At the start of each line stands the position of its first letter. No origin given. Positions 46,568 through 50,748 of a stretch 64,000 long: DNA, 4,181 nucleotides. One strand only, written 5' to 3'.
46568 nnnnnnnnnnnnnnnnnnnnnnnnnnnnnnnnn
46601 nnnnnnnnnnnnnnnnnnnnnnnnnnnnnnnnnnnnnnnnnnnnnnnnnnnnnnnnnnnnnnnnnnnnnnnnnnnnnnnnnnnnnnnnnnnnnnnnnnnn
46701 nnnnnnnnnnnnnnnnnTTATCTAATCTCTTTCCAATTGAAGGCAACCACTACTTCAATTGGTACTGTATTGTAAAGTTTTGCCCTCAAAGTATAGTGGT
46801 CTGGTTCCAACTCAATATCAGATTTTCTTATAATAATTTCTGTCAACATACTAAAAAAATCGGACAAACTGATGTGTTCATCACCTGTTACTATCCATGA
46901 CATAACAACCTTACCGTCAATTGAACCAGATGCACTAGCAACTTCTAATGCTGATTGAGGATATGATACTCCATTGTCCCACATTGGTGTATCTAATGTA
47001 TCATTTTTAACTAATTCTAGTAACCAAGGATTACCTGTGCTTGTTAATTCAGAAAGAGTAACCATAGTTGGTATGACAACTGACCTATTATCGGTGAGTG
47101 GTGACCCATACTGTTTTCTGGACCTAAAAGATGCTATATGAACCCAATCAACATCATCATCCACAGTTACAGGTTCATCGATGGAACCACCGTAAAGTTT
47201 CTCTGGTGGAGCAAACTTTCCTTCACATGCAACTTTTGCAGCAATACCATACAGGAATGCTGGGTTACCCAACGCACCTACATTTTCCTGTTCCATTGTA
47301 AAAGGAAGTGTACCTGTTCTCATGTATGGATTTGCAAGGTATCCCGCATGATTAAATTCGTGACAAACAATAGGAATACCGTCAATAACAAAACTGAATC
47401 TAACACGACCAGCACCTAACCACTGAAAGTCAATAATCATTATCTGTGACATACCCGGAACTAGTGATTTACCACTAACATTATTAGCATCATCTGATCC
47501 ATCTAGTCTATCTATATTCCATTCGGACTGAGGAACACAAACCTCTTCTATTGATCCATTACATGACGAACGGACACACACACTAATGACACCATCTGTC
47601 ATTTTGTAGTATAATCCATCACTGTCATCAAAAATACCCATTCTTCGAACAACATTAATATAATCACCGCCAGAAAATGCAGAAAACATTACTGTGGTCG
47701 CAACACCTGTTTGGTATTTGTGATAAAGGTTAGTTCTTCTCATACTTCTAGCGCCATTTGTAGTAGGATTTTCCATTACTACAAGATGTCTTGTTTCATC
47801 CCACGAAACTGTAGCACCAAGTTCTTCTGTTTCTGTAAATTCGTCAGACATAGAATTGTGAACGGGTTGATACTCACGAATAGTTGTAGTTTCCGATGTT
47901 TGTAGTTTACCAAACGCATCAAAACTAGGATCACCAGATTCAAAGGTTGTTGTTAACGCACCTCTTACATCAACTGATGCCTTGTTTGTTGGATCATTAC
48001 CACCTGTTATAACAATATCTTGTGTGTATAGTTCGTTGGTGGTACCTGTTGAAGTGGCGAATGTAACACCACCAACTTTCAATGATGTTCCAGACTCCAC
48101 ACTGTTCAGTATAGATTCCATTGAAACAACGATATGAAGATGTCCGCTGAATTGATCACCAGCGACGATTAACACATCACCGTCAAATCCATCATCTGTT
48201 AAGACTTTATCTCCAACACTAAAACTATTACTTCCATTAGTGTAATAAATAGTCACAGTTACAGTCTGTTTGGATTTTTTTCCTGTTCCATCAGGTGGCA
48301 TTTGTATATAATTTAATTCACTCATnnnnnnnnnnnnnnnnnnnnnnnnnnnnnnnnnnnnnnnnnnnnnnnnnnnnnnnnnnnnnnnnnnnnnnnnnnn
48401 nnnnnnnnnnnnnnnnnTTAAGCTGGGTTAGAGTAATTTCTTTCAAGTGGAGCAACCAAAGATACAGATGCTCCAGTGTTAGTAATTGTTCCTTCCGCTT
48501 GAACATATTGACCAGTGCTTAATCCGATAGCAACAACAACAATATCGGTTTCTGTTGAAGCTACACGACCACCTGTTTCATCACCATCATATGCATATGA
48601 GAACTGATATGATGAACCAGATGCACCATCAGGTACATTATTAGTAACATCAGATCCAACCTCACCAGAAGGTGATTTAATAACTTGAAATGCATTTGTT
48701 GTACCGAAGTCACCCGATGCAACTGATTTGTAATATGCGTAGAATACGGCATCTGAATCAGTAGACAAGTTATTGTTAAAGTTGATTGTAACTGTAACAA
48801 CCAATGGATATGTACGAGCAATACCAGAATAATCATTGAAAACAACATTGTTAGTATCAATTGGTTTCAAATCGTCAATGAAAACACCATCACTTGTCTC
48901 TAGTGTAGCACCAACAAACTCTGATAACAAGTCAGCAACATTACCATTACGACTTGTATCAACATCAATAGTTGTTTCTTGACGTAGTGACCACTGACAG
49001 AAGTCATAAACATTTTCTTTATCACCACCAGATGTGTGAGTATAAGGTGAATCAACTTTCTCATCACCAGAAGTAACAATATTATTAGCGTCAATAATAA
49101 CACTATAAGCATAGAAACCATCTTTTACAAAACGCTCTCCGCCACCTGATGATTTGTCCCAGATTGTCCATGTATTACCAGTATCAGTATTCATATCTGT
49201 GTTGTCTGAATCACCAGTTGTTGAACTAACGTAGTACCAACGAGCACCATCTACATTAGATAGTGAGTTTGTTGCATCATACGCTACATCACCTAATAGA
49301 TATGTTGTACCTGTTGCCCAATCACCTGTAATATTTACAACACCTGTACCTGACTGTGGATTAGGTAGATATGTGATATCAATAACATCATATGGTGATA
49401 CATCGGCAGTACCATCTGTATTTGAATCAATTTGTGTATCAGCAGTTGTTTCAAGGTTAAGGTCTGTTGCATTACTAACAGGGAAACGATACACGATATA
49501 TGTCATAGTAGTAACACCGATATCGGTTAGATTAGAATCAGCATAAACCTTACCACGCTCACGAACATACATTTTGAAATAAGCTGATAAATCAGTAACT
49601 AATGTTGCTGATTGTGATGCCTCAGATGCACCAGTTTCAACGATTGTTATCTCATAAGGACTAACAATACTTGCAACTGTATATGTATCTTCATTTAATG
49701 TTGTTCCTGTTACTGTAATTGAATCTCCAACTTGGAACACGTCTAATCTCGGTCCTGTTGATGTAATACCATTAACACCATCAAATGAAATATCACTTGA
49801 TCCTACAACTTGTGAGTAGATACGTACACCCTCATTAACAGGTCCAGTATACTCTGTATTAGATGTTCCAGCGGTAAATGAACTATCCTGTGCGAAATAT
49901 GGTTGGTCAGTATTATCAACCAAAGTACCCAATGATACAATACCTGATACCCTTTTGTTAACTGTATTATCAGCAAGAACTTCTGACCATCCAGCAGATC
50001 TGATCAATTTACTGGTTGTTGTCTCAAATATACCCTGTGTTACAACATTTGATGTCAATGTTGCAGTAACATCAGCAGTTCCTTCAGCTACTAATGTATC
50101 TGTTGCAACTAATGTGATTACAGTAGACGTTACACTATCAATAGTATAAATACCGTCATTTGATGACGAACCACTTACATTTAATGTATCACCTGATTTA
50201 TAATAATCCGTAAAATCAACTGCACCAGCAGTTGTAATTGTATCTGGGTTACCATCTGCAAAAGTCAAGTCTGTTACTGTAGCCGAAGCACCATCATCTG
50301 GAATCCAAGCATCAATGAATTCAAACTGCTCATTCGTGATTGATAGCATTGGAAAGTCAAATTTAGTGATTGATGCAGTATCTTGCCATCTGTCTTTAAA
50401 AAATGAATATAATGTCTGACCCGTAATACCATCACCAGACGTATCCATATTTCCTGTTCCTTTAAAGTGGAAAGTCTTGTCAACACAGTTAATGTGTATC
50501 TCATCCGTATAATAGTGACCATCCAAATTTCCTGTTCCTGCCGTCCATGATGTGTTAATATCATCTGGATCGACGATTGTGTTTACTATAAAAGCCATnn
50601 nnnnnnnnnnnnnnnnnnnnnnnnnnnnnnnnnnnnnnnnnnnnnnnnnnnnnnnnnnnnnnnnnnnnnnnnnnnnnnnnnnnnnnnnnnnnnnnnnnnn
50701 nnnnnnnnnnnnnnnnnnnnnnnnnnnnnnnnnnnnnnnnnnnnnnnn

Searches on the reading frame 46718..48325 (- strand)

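Call 11: search_protein_families(library=phrogs, proteins=[window:46718-48325:-], max_evalue=0.00001)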
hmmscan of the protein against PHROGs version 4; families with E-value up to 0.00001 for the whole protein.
window:46718-48325:- (535 aa): 2 families
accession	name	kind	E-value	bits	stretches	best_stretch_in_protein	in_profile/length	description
phrog_1645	-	head and packaging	7.5e-61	207.2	1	131-534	47-439/440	virion structural protein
phrog_5838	-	head and packaging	7.1e-14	51.5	1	260-351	567-655/1106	virion structural protein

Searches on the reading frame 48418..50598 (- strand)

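Call 11: search_protein_families(library=phrogs, proteins=[window:48418-50598:-], max_evalue=0.00001)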
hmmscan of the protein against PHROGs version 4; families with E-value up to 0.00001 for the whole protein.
window:48418-50598:- (726 aa): 1 family
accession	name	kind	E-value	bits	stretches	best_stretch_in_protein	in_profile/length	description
phrog_1236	-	head and packaging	1.9e-11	45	1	123-174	52-102/177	head protein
